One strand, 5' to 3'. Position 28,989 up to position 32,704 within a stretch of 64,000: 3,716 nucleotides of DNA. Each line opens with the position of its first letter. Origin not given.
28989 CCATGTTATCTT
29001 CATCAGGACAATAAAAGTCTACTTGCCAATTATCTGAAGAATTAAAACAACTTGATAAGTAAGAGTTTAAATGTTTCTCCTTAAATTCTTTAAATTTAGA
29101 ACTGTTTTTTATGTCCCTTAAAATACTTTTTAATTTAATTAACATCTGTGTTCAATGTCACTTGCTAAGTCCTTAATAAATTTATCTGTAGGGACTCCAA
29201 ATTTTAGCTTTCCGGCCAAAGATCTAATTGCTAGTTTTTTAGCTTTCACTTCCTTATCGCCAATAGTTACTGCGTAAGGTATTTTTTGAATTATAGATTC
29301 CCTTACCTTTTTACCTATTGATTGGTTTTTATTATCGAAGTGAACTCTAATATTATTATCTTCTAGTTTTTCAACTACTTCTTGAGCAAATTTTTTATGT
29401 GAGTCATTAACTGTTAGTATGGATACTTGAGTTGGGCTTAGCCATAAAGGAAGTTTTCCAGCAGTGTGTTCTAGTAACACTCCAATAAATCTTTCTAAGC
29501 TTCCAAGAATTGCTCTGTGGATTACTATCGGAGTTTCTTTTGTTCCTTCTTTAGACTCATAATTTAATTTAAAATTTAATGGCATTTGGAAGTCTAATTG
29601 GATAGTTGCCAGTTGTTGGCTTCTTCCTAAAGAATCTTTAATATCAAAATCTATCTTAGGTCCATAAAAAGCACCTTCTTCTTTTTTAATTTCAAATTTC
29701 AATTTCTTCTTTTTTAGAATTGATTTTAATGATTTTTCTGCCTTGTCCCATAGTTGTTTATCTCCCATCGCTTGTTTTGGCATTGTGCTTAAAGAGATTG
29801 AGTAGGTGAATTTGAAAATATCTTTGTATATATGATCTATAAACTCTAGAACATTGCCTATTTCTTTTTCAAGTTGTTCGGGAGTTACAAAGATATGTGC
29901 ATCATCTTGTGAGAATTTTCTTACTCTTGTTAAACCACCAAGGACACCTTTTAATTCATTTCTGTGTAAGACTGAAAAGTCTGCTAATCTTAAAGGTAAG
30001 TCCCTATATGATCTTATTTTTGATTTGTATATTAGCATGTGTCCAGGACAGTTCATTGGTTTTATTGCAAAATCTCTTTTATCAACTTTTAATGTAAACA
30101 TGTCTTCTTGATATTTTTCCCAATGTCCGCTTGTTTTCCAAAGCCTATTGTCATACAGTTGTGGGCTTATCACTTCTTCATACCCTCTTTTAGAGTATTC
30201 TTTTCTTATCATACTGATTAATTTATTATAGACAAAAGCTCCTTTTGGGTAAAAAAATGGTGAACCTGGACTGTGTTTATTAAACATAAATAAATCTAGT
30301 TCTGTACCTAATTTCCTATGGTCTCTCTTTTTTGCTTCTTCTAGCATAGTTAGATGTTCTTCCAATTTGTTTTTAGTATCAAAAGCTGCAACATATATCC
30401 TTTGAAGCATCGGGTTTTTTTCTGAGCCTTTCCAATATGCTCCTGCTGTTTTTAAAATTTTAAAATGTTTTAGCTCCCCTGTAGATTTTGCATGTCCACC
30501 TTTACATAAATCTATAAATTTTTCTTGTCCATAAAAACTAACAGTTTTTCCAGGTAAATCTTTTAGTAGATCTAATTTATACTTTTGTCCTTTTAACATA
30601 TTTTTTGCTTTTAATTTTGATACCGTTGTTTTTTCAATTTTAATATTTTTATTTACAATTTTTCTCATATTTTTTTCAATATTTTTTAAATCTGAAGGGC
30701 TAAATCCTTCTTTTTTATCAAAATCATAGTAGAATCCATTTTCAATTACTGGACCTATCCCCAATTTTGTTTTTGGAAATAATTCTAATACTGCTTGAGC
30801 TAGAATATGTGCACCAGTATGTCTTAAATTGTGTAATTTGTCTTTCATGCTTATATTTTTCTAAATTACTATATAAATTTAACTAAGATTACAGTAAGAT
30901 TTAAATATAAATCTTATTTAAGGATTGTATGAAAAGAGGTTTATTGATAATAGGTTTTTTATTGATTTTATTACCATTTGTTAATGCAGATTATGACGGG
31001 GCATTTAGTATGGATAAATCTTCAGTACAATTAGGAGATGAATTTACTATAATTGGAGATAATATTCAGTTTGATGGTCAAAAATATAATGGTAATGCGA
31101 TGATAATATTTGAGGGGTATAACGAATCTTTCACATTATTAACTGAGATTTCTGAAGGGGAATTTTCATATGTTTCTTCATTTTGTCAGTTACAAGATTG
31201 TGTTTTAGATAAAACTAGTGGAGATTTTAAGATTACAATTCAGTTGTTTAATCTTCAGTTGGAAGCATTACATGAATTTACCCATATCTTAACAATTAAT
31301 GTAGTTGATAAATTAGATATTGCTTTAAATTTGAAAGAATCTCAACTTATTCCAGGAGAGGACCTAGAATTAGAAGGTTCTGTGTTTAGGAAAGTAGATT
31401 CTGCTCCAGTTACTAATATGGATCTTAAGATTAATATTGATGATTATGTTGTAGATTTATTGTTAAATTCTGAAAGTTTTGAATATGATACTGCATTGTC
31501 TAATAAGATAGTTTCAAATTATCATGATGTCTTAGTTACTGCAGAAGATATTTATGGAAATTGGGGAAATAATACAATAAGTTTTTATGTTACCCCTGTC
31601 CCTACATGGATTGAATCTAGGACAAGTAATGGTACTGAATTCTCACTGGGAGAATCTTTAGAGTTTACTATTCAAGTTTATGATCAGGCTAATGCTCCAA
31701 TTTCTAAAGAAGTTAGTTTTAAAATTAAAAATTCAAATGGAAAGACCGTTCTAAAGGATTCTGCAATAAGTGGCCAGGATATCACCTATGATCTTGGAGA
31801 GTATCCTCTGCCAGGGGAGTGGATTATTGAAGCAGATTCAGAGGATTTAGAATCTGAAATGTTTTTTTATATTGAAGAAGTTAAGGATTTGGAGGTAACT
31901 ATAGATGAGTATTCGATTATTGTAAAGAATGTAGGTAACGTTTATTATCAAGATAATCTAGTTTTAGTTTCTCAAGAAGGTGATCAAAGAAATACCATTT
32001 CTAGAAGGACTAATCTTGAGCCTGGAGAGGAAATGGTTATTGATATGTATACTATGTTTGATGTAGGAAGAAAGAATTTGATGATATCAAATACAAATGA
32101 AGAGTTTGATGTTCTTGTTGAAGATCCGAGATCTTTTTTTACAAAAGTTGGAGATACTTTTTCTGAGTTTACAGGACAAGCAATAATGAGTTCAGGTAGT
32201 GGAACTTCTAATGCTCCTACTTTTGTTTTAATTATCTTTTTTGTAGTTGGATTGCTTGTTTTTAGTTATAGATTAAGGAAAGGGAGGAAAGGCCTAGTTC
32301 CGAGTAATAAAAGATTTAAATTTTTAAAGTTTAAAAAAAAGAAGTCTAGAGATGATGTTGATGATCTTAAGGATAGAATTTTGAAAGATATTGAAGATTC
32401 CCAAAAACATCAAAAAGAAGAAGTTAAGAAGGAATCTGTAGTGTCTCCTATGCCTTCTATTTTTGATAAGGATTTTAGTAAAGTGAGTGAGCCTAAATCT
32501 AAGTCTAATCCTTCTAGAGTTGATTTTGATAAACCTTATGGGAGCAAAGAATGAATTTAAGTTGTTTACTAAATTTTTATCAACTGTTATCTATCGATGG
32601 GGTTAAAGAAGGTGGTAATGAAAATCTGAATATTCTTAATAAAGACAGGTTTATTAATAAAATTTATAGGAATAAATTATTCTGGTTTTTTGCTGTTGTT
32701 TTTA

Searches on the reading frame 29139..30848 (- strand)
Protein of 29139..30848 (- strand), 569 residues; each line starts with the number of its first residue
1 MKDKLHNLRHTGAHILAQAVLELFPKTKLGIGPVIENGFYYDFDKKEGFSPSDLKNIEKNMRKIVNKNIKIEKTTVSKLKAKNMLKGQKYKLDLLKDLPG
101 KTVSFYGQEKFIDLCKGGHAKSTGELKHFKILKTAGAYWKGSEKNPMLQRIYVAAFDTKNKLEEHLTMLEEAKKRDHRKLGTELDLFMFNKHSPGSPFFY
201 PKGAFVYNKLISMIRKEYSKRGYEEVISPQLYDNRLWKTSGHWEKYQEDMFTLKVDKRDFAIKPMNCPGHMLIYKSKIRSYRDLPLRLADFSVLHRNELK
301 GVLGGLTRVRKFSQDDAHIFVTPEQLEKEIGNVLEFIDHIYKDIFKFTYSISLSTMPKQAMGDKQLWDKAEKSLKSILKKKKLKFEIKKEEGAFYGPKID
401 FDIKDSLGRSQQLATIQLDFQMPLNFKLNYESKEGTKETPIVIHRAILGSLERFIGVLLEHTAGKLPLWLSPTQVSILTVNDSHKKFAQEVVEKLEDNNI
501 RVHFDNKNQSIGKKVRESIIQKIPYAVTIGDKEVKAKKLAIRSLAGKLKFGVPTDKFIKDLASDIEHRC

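Call 9: search_protein_families(library=pfam, proteins=[window:29139-30848:-], max_evalue=0.01)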
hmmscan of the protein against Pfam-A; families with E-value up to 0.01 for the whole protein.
window:29139-30848:- (569 aa): 4 families
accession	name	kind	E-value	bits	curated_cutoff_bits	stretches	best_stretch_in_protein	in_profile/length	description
PF00587.30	tRNA-synt_2b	-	1.8e-44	152.4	29.3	1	252-461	2-178/179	tRNA synthetase class II core domain (G, H, P, S and T)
PF03129.25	HGTP_anticodon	-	3.7e-20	72.3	21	1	474-561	1-91/94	Anticodon binding domain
PF07973.19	tRNA_SAD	-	3.8e-14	52.8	24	1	103-152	1-44/44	Threonyl and Alanyl tRNA synthetase second additional domain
PF24048.1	LRR_NXF1-5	-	0.0055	16.7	30.5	0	57-137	34-109/142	NXF1/2/3/5 leucine-rich repeat domain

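Call 40: list_cluster_members(proteins=[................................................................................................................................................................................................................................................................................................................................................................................, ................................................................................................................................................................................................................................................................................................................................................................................, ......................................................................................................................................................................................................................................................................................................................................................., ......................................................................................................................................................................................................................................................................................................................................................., window:29142-30848:-, window:20792-22234:-, window:25499-28105:-])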
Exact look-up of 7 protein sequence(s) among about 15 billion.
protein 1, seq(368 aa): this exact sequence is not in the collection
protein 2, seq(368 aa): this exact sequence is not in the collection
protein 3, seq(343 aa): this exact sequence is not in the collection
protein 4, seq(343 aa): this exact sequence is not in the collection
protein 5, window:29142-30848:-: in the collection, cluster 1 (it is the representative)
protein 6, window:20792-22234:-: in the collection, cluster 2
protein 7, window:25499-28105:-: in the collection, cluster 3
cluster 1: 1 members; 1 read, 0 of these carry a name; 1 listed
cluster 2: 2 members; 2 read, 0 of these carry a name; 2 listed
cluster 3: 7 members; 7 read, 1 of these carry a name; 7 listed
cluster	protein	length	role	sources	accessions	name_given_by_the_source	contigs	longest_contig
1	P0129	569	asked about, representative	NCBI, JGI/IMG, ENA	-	-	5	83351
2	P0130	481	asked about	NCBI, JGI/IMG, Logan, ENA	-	-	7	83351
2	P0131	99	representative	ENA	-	-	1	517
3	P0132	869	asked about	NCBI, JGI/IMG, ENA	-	-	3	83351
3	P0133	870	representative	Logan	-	-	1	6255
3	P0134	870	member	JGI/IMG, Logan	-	ATP-dependent Lhr-like helicase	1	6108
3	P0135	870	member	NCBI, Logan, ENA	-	-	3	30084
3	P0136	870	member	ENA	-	-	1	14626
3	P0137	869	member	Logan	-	-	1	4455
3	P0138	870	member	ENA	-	-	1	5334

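Call 42: find_encoding_contigs(protein=P0135, flank=10000, max_places=4)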
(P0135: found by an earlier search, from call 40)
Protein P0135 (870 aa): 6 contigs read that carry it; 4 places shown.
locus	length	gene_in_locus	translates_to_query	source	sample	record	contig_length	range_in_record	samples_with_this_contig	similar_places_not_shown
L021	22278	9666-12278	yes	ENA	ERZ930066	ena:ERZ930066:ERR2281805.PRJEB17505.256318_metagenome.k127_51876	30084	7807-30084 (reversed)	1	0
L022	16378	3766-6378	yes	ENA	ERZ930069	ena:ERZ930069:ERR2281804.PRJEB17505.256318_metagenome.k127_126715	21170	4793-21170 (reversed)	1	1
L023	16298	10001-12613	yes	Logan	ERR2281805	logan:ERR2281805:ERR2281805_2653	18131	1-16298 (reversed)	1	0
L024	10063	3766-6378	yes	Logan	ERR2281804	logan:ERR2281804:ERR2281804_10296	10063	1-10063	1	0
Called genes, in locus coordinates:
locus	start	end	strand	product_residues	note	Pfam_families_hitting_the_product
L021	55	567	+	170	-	PF01596:Methyltransf_3, PF13649:Methyltransf_25 (weak)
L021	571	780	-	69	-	-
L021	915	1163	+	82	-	-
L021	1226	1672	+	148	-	PF14528:LAGLIDADG_3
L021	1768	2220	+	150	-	PF01209:Ubie_methyltran (weak), PF13489:Methyltransf_23, PF07021:MetW (weak), PF13847:Methyltransf_31, PF08241:Methyltransf_11, PF08242:Methyltransf_12, PF13649:Methyltransf_25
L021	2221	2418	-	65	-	-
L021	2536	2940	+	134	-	-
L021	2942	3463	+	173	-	-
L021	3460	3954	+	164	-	-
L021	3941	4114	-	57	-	-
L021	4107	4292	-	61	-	-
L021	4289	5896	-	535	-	-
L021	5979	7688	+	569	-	PF07973:tRNA_SAD, PF00587:tRNA-synt_2b, PF03129:HGTP_anticodon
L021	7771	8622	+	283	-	PF02661:Fic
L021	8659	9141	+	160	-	-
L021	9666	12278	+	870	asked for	PF04851:ResIII (weak), PF00270:DEAD, PF00271:Helicase_C, PF19306:WHD_Lhr, PF08494:DEAD_assoc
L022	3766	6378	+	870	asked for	PF04851:ResIII (weak), PF00270:DEAD, PF00271:Helicase_C, PF19306:WHD_Lhr, PF08494:DEAD_assoc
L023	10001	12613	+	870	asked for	PF04851:ResIII (weak), PF00270:DEAD, PF00271:Helicase_C, PF19306:WHD_Lhr, PF08494:DEAD_assoc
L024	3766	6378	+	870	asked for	PF04851:ResIII (weak), PF00270:DEAD, PF00271:Helicase_C, PF19306:WHD_Lhr, PF08494:DEAD_assoc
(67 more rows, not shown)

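Call 56: find_homologous_proteins(query=window:29142-30848:-, max_evalue=1e-50)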
Query window:29142-30848:- (569 aa): 8000 proteins with E <= 1e-50 among 8000 candidates; the best 120 are listed.
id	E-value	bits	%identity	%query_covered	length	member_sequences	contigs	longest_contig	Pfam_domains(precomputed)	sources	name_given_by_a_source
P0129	0.0e+0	1280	100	100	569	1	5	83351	PF03129.26,PF00587.31,PF07973.20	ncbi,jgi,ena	-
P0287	0.0e+0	1137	88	100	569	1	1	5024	PF03129.26,PF00587.31,PF07973.20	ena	-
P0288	0.0e+0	1134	88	100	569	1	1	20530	PF03129.26,PF00587.31,PF07973.20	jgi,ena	-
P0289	0.0e+0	1130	87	100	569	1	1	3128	PF03129.26,PF00587.31,PF07973.20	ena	-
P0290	0.0e+0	1123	88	100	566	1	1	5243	PF03129.26,PF00587.31,PF07973.20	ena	-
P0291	0.0e+0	1118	86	100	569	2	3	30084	PF03129.26,PF00587.31,PF07973.20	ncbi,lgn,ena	-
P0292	0.0e+0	1099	84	100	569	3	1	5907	PF03129.26,PF00587.31,PF07973.20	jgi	jgi:threonyl-tRNA synthetase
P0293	2.7e-239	814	63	99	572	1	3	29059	PF03129.26,PF00587.31,PF07973.20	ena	-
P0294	6.3e-239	812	62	99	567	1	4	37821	PF03129.26,PF00587.31,PF07973.20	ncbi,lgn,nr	ncbi:threonine--tRNA ligase [Candidatus Woesearchaeota archaeon]|nr:threonine--tRNA ligase [Candidat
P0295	2.3e-238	811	62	99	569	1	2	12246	PF03129.26,PF00587.31,PF07973.20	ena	-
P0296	2.8e-238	810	62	99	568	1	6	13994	PF03129.26,PF00587.31,PF07973.20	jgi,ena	-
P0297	1.5e-235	801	61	100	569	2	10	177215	PF03129.26,PF00587.31,PF07973.20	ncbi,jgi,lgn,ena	-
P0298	8.0e-234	796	61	99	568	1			PF03129.26,PF00587.31,PF07973.20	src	-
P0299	8.5e-230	782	49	100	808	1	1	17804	PF03129.26,PF02824.28,PF00587.31,PF07973.20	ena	-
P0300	1.4e-228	778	62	99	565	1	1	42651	PF03129.26,PF00587.31,PF07973.20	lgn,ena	-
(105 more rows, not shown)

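Call 66: find_encoding_contigs(protein=P0288, flank=10000, max_places=3)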
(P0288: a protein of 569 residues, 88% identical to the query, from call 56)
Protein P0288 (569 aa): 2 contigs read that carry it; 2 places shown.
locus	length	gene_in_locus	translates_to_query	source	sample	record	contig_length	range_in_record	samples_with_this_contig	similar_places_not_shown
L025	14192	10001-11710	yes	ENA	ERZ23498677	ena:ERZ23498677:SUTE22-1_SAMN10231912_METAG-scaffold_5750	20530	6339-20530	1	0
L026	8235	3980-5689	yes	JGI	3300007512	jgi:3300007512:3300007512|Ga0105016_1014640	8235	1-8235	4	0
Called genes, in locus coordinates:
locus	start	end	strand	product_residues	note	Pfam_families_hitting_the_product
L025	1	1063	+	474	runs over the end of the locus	PF02812:ELFV_dehydrog_N (weak), PF00208:ELFV_dehydrog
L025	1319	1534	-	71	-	-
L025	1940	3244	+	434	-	PF04851:ResIII, PF00270:DEAD, PF00271:Helicase_C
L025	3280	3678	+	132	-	-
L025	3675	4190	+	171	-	PF01596:Methyltransf_3, PF01135:PCMT (weak), PF13649:Methyltransf_25 (weak)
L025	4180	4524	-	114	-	-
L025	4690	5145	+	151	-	PF01209:Ubie_methyltran (weak), PF13847:Methyltransf_31, PF08241:Methyltransf_11, PF08242:Methyltransf_12 (weak), PF13649:Methyltransf_25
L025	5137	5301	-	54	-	-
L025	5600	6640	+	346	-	PF00291:PALP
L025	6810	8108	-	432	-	-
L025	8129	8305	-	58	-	-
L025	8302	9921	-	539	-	-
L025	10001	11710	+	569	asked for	PF07973:tRNA_SAD, PF00587:tRNA-synt_2b, PF03129:HGTP_anticodon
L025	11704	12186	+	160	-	-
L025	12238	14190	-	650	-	?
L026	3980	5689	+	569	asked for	PF07973:tRNA_SAD, PF00587:tRNA-synt_2b, PF03129:HGTP_anticodon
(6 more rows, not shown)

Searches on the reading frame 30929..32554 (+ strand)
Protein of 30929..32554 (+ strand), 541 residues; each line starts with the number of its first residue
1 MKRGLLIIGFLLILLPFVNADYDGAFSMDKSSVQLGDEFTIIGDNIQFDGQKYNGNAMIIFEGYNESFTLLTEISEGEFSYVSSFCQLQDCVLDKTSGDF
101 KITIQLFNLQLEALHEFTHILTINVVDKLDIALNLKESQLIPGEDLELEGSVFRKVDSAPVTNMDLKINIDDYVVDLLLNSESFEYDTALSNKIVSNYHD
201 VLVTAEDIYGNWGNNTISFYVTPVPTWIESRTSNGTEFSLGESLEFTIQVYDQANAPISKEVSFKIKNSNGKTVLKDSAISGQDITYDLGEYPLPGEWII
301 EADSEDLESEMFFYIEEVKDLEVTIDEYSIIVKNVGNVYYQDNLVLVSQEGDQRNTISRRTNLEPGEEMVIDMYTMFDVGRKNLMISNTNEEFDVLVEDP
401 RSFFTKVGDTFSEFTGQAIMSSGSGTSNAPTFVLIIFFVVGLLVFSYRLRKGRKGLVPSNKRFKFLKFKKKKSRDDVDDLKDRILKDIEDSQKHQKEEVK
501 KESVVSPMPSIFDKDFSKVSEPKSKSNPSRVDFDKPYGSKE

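Call 9: search_protein_families(library=pfam, proteins=[window:30929-32554:+], max_evalue=0.01)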
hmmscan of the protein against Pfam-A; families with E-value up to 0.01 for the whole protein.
window:30929-32554:+ (541 aa): 1 family
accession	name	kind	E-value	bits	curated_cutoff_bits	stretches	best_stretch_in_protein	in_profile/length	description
PF01835.25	MG2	-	0.0076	17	32.8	0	241-304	14-82/96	MG2 domain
